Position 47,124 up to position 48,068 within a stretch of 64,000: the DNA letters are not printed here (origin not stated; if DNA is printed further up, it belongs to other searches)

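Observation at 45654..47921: SulP/BicA-like transporter with an unassigned ~200-aa C-terminal domain after the STAS domain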

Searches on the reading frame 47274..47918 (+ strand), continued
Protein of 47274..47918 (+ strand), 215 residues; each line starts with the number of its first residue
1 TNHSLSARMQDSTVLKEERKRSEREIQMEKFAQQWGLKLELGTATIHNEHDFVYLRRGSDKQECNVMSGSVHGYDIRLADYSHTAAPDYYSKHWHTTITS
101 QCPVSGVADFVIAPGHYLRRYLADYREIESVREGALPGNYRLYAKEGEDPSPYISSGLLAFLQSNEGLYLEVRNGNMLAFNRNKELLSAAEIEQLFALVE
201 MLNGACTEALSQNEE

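Call 66: find_encoding_contigs(protein=P0290, flank=6000, max_places=4)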
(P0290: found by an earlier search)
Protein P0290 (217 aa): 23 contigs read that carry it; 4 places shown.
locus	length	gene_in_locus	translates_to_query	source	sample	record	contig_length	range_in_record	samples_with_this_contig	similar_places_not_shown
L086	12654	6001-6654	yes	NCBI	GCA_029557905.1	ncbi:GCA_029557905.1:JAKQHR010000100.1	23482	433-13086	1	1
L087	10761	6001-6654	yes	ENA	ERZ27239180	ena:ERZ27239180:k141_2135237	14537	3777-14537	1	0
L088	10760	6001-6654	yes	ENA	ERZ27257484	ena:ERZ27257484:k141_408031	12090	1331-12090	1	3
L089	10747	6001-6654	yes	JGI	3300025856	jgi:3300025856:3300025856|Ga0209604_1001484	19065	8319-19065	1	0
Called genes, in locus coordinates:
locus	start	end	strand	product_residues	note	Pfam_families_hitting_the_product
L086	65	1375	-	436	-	PF00919:UPF0004, PF04055:Radical_SAM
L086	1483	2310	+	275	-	PF01678:DAP_epimerase, PF02567:PhzC-PhzF (faint), PF01678:DAP_epimerase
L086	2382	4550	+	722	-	PF02922:CBM_48, PF00128:Alpha-amylase, PF02806:Alpha-amylase_C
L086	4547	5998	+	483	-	PF02310:B12-binding, PF04055:Radical_SAM, PF13311:DUF4080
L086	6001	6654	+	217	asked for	-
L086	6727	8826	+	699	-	-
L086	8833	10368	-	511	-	PF13541:ChlI, PF00493:MCM (faint), PF01078:Mg_chelatase, PF07728:AAA_5 (weak), PF13335:Mg_chelatase_C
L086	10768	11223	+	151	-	PF05635:23S_rRNA_IVP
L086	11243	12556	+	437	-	PF01964:ThiC_Rad_SAM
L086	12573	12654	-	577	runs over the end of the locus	PF16697:Yop-YscD_cpl, PF00498:FHA, PF01590:GAF, PF13185:GAF_2 (weak), PF13492:GAF_3 (weak), PF00512:HisKA, PF02518:HATPase_c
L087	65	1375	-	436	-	PF00919:UPF0004, PF04055:Radical_SAM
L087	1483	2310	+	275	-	PF01678:DAP_epimerase, PF02567:PhzC-PhzF (faint), PF01678:DAP_epimerase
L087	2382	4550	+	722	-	PF02922:CBM_48, PF00128:Alpha-amylase, PF02806:Alpha-amylase_C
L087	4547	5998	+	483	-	PF02310:B12-binding, PF04055:Radical_SAM, PF13311:DUF4080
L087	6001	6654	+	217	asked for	-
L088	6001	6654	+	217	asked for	-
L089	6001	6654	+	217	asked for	-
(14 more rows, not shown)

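Call 67: find_encoding_contigs(protein=P0298, flank=6000, max_places=2)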
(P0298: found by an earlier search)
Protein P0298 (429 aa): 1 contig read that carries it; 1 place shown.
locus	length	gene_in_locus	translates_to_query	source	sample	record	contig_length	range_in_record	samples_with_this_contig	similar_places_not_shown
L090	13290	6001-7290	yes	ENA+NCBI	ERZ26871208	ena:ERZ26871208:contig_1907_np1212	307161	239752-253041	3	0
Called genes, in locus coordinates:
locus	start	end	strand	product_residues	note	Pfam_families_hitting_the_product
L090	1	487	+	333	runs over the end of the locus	PF00005:ABC_tran, PF13304:AAA_21 (faint), PF13732:DrrA1-3_C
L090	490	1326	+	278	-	PF25876:HH_MFP_RND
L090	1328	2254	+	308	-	PF00005:ABC_tran, PF13304:AAA_21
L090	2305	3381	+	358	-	PF12679:ABC2_membrane_2, PF12698:ABC2_membrane_3, PF01061:ABC2_membrane, PF12730:ABC2_membrane_4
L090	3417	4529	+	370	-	PF12679:ABC2_membrane_2, PF12698:ABC2_membrane_3, PF01061:ABC2_membrane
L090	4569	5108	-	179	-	PF01661:Macro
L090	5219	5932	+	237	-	-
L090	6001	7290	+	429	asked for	PF11335:DUF3137 (faint)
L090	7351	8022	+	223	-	-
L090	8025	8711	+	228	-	-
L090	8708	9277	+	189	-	PF04011:LemA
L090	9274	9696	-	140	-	PF04828:GFA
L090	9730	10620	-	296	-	PF08534:Redoxin, PF00255:GSHPx (weak), PF00578:AhpC-TSA, PF00085:Thioredoxin (weak), PF13905:Thioredoxin_8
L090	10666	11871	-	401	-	PF00155:Aminotran_1_2 (faint), PF00266:Aminotran_5, PF01053:Cys_Met_Meta_PP (weak), PF01041:DegT_DnrJ_EryC1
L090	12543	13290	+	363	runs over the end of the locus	-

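Call 73: fold_search(model_id=the predicted structure, library=pdb)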
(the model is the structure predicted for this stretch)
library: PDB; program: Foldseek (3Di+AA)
matches with E <= 10: 309; with E <= 0.001: 1
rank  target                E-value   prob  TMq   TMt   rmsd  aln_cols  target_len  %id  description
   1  6t84                  1.7e-06  1.00  0.57  0.68   4.6       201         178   12  crystal structure of the mycobacterial trehalose monomycolate transport factor A, TtfA (released 2019-12-25)
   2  6w6l_7                1.1e-02  1.00  0.50  0.39   6.4       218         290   15  Cryo-EM structure of the human ribosome-TMCO1 translocon (released 2020-09-02)
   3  1ikx_A                1.0e-01  0.09  0.18  0.08  21.2       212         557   10  K103N Mutant HIV-1 Reverse Transcriptase in Complex with the Inhibitor PNU142721 (released 2001-06-06)
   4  3mo4_B                1.1e-01  0.12  0.15  0.08  14.3       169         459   10  The crystal structure of an alpha-(1-3,4)-fucosidase from Bifidobacterium longum subsp. infantis ATCC 15697 (released 2010-05-12)
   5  8fce_A                1.2e-01  0.10  0.18  0.08  22.9       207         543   12  HIV-1 Reverse Transcriptase in complex with 7-membered bicyclic core NNRTI (released 2023-02-01)
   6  2f1w                  1.6e-01  0.15  0.18  0.24  16.3       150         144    7  Crystal structure of the TRAF-like domain of HAUSP/USP7 (released 2006-02-07)
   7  1mu2_B                1.6e-01  0.09  0.19  0.11  21.0       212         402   14  CRYSTAL STRUCTURE OF HIV-2 REVERSE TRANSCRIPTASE (released 2002-10-30)
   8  8u6a_A                1.8e-01  0.07  0.16  0.07  22.1       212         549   12  Crystal Structure of HIV-1 Reverse Transcriptase in Complex with (JLJ729), a non-nucleoside inhibitor (released 2023-11-08)
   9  2vg7_A                1.9e-01  0.18  0.18  0.08  16.8       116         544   15  Crystal structures of HIV-1 reverse transcriptase complexes with thiocarbamate non-nucleoside inhibitors (released 2007-12-11)
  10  8ato_A                1.9e-01  0.08  0.16  0.02  17.6       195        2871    9  Structure of the giant inhibitor of apoptosis, BIRC6 bound to the regulator SMAC (released 2023-03-08)
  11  8u6r_A                1.9e-01  0.08  0.18  0.08  21.9       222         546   10  Crystal Structure of HIV-1 Reverse Transcriptase in Complex with 3-(2-((2-cyanoindolizin-8-yl)oxy)phenoxy)-N-(2,2-difl (released 2023-11-08)
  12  6uir_B                2.0e-01  0.07  0.17  0.11  20.4       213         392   12  HIV-1 M184V reverse transcriptase-DNA complex with (-)-FTC-TP (released 2019-12-25)
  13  8fcd_A                2.1e-01  0.07  0.17  0.08  21.8       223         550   12  HIV-1 Reverse Transcriptase in complex with 6-membered bicyclic core NNRTI (released 2023-02-01)
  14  5l9t_L                2.2e-01  0.08  0.15  0.19  14.0       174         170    4  Model of human Anaphase-promoting complex/Cyclosome (APC/C-CDH1) with E2 UBE2S poised for polyubiquitination where UBE (released 2016-10-26)
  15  3uet_A                2.5e-01  0.09  0.15  0.08  13.9       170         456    9  Crystal structure of alpha-1,3/4-fucosidase from Bifidobacterium longum subsp. infantis D172A/E217A mutant complexed w (released 2012-04-04)
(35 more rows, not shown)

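Call 78: search_solved_structures(query=A3, max_evalue=10, show_alignments=1)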
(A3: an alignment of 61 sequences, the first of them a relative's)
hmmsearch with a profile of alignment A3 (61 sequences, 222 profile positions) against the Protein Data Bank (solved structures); distinct sequences matched with E-value up to 10: 2.
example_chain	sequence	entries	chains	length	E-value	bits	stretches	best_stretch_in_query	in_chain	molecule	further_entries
5ltq_A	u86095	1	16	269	0.033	17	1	80-113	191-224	Green fluorescent protein blFP-Y3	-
5c8j_I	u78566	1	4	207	0.25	14.1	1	6-57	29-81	Protein MJ0480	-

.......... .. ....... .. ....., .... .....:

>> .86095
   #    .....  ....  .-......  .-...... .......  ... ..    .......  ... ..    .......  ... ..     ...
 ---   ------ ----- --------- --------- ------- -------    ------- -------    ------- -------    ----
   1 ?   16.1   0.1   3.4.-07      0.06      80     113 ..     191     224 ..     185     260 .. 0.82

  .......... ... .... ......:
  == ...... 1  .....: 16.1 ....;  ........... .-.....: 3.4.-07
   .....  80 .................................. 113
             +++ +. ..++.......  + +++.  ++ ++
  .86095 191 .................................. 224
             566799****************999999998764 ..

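Call 79: search_solved_structures(query=A2, max_evalue=10)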
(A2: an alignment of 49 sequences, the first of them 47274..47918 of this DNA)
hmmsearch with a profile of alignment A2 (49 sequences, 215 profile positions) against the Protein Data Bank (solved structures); distinct sequences matched with E-value up to 10: 2.
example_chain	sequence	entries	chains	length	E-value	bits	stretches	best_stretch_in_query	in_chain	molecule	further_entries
2j70_A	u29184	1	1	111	0.22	14.5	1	120-207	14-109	PHOSPHOSERINE PHOSPHATASE RSBU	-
1ecm_A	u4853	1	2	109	0.73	12.8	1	153-204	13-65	ENDO-OXABICYCLIC TRANSITION STATE ANALOGUE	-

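Call 83: search_protein_families(library=pfam, proteins=[L012:6777-7739:+, L042:12143-13147:+, L052:13359-14969:-, L030:3676-4005:+, L080:3463-4497:+, L042:16518-18911:+], max_evalue=0.001)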
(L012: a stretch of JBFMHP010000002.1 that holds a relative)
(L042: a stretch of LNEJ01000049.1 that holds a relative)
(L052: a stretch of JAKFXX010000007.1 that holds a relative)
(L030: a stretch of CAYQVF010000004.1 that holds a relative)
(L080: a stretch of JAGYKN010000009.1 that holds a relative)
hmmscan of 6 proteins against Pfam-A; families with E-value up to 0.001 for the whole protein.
L012:6777-7739:+ (321 aa): 7 families
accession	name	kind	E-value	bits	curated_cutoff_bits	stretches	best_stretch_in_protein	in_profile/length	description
PF13614.12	AAA_31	-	2.5e-28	99.6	27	2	4-55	2-54/177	AAA domain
PF01656.29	CbiA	-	1.7e-17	64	25.4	1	6-180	1-118/125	CobQ/CobB/MinD/ParA nucleotide binding domain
PF09140.17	MipZ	-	1.9e-10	40.9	20.7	2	5-34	2-31/262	ATPase MipZ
PF06564.18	CBP_BcsQ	-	1.6e-06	28.3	21.3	0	65-124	101-156/234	Cellulose biosynthesis protein BcsQ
PF10609.15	ParA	-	2e-06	27.9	27.1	1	4-43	4-44/246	NUBPL iron-transfer P-loop NTPase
PF07015.17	VirC1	-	7.2e-05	22.7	24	1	5-176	3-180/231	VirC1 protein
PF02374.21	ArsA_ATPase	-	0.00018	21.3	24.3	0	11-42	8-40/305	Anion-transporting ATPase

L042:12143-13147:+ (335 aa): 0 families

L052:13359-14969:- (537 aa): 0 families

L030:3676-4005:+ (110 aa): 0 families

L080:3463-4497:+ (345 aa): 4 families
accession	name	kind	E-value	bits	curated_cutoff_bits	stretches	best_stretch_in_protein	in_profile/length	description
PF08406.16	CbbQ_C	-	2e-34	118.1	20.6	1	260-342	1-83/85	CbbQ/NirQ/NorQ C-terminal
PF07728.20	AAA_5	-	1.6e-32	112.8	22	1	114-247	2-139/139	AAA domain (dynein-related subfamily)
PF12774.13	AAA_6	-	3.3e-05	23.5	25.2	0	106-153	27-74/327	Hydrolytic ATP binding site of dynein motor region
PF13401.12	AAA_22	-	0.00051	20.8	27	1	113-158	7-55/130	AAA domain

L042:16518-18911:+ (798 aa): 3 families
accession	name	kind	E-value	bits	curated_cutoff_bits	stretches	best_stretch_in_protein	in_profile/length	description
PF00092.34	VWA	-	3.5e-07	31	23.8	1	609-775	2-155/174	von Willebrand factor type A domain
PF13519.12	VWA_2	-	0.0001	23.3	27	0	609-724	1-107/107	von Willebrand factor type A domain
PF05762.20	VWA_CoxE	-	0.00024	21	26.4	0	561-621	13-71/222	VWA domain containing CoxE-like protein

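Call 84: search_protein_families(library=pfam, proteins=[P0154, P0192], max_evalue=0.001)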
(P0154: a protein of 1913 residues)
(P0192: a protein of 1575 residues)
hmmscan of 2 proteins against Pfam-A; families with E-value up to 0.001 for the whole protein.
P0154 (1913 aa): 4 families
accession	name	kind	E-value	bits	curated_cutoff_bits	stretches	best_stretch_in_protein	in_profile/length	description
PF08309.17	LVIVD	-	3.3e-23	81.2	20.2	0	1152-1168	5-21/42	LVIVD repeat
PF15869.11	TolB_like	-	4.6e-05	23.3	29.2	0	1012-1061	226-275/296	TolB-like 6-blade propeller-like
PF09255.16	Antig_Caf1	-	0.00011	22.8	25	0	939-1009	27-98/136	Caf1 Capsule antigen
PF06451.17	Moricin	-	0.00022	21.4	27.6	0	579-603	32-56/62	Moricin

P0192 (1575 aa): 5 families
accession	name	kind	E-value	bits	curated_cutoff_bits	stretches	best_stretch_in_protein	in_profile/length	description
PF08309.17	LVIVD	-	1.2e-22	79.4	20.2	0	910-925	7-23/42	LVIVD repeat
PF01839.29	FG-GAP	-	3.9e-21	74.9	22.1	4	1432-1472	1-36/37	FG-GAP repeat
PF13517.12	FG-GAP_3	-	1.2e-07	32.6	26.9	2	1441-1524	1-61/61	FG-GAP-like repeat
PF21955.1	CarG-like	-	3.6e-05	24.3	28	0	1510-1552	6-45/144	Carbapenem resistance protein CarG-like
PF18512.6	BssB_TutG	-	0.00017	21.9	25.6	0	867-886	6-25/66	Benzylsuccinate synthase beta subunit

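Call 86: find_encoding_contigs(protein=P0224, flank=8000, max_places=3)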
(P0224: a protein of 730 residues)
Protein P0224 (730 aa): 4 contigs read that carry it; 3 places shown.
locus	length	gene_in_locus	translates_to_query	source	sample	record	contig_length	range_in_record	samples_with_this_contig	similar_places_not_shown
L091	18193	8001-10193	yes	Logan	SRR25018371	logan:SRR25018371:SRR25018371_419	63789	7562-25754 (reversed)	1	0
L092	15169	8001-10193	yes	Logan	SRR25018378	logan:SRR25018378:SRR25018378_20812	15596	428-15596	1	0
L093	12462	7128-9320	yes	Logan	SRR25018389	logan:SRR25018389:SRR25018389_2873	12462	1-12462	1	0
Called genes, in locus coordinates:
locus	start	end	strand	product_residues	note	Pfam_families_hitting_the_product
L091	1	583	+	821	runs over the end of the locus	PF01225:Mur_ligase (faint), PF08245:Mur_ligase_M, PF01168:Ala_racemase_N, PF00842:Ala_racemase_C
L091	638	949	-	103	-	-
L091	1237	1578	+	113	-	PF00403:HMA (weak)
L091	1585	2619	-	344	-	PF01073:3Beta_HSD, PF01370:Epimerase, PF02719:Polysacc_synt_2, PF04321:RmlD_sub_bind, PF07993:NAD_binding_4, PF08659:KR (weak), PF13460:NAD_binding_10 (faint), PF16363:GDP_Man_Dehyd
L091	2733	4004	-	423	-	PF25302:NADase_transloc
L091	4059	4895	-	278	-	-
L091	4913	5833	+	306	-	PF01381:HTH_3, PF12844:HTH_19, PF13560:HTH_31 (weak), PF00717:Peptidase_S24 (weak)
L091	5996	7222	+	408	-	PF01551:Peptidase_M23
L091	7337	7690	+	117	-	-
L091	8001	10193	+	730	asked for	PF00916:Sulfate_transp, PF16983:MFS_MOT1 (weak)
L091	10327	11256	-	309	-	PF01464:SLT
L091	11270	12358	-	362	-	PF00953:Glycos_transf_4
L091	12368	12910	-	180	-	PF00908:dTDP_sugar_isom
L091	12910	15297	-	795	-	PF02706:Wzz, PF01656:CbiA, PF10609:ParA (weak), PF13614:AAA_31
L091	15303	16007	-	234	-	PF02563:Poly_export, PF22461:SLBB_2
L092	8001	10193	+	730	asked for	PF00916:Sulfate_transp, PF16983:MFS_MOT1 (weak)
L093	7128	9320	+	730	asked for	PF00916:Sulfate_transp, PF16983:MFS_MOT1 (weak)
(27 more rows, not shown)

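Call 88: search_protein_families(library=ncbifam, proteins=[P0161, P0166, P0163, P0298, P0224], max_evalue=0.01)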
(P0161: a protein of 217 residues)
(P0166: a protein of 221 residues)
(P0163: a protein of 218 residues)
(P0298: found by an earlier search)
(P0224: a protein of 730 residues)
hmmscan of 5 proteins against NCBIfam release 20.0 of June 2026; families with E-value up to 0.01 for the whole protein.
P0161 (217 aa): 0 families

P0166 (221 aa): 0 families

P0163 (218 aa): 0 families

P0298 (429 aa): 0 families

P0224 (730 aa): 3 families
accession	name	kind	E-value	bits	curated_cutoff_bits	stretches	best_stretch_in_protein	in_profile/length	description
NF008660.1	PRK11660.1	equivalog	1.4e-59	202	614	1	15-519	26-535/572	C4-dicarboxylic acid transporter DauA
TIGR00815.1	sulP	subfamily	1.8e-47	162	380.45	1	18-424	14-419/565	sulfate permease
NF050096.1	BicarbTportBicA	equivalog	4.9e-32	111.2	880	1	16-444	10-419/547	bicarbonate transporter BicA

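Call 89: search_protein_families(library=padloc, proteins=[window:47274-47918:+, P0161, P0166, P0298], max_evalue=0.01)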
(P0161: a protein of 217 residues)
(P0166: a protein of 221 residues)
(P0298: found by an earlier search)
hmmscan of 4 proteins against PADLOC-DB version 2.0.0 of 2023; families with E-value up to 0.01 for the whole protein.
window:47274-47918:+ (215 aa): 0 families

P0161 (217 aa): 0 families

P0166 (221 aa): 0 families

P0298 (429 aa): 0 families
